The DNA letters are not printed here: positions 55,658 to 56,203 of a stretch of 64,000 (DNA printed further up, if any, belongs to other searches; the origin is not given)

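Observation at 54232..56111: Type II R-M pair with a Phd/YefM antitoxin-like gene where a controller would sit, and no toxin partner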

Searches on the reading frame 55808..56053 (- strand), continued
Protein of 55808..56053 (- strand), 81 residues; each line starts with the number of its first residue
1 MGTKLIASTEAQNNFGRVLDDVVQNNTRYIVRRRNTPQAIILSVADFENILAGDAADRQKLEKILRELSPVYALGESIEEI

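Call 73: search_protein_representatives(alignment_id=A3)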
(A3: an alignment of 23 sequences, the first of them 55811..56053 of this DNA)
Query: 23 sequences, 80 profile positions. Proteins with E-value up to 0.001 (for the whole library): 144; up to 1e-10: 32; up to 1e-30: 0. The best 144 are listed.
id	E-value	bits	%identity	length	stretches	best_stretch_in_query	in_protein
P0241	4.0e-29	116.8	-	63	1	18-80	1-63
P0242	4.2e-29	116.8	-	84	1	1-78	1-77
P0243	1.5e-28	115.0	-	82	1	1-79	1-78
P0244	8.1e-28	112.6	-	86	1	2-79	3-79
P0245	1.7e-27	111.6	-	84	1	1-79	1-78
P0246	1.1e-25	105.8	-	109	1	2-78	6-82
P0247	1.2e-24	102.5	-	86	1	1-79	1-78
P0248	2.5e-23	98.2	-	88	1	1-78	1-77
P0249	2.7e-21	91.7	-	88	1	3-79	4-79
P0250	4.0e-21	91.2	-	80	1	1-78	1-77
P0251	7.0e-21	90.4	-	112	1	1-78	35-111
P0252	7.7e-21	90.3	-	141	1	2-78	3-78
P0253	1.3e-20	89.6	-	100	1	1-78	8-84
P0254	1.5e-20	89.3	-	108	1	1-77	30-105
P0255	2.0e-20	89.0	-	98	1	1-78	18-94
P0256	7.6e-20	87.1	-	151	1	2-79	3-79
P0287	5.8e-07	45.8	-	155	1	6-54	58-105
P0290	8.6e-07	45.3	-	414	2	6-52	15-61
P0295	2.2e-06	44.0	-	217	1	3-55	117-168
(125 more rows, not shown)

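Call 74: search_protein_families(library=pfam, proteins=[P0290, P0252, P0256, P0295, P0246, P0287], max_evalue=0.001)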
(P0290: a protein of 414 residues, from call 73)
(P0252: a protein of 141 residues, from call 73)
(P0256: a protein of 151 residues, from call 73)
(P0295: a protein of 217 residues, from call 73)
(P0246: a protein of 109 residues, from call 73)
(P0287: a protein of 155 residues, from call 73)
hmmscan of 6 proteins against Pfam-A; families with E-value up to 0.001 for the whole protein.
P0290 (414 aa): 2 families
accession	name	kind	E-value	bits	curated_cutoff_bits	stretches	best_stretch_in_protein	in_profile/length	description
PF02604.26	PhdYeFM_antitox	-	6.5e-25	87.1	29.8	2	14-69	3-58/74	Antitoxin Phd_YefM, type II toxin-antitoxin system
PF01261.30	AP_endonuc_2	-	1.4e-17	64.7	31.1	1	170-385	2-220/249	Xylose isomerase-like TIM barrel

P0252 (141 aa): 1 family
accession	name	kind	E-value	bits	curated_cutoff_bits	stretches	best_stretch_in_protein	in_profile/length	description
PF02604.26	PhdYeFM_antitox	-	2.2e-09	37.4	29.8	1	5-48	2-45/74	Antitoxin Phd_YefM, type II toxin-antitoxin system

P0256 (151 aa): 1 family
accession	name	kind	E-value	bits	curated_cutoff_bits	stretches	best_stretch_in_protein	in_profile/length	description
PF02604.26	PhdYeFM_antitox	-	3.2e-09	36.9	29.8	1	5-53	2-50/74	Antitoxin Phd_YefM, type II toxin-antitoxin system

P0295 (217 aa): 2 families
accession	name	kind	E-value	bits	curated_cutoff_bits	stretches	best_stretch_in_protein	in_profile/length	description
PF00203.26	Ribosomal_S19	-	2.6e-20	72.5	27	1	8-75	7-74/81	Ribosomal protein S19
PF02604.26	PhdYeFM_antitox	-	2.4e-11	43.6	29.8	1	119-168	3-53/74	Antitoxin Phd_YefM, type II toxin-antitoxin system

P0246 (109 aa): 1 family
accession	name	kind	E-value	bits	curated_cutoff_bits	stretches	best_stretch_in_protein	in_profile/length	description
PF02604.26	PhdYeFM_antitox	-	2.5e-08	34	29.8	1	10-56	4-50/74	Antitoxin Phd_YefM, type II toxin-antitoxin system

P0287 (155 aa): 1 family
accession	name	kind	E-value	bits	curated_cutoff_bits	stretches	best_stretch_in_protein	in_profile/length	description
PF02604.26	PhdYeFM_antitox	-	4.4e-10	39.6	29.8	1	59-114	5-61/74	Antitoxin Phd_YefM, type II toxin-antitoxin system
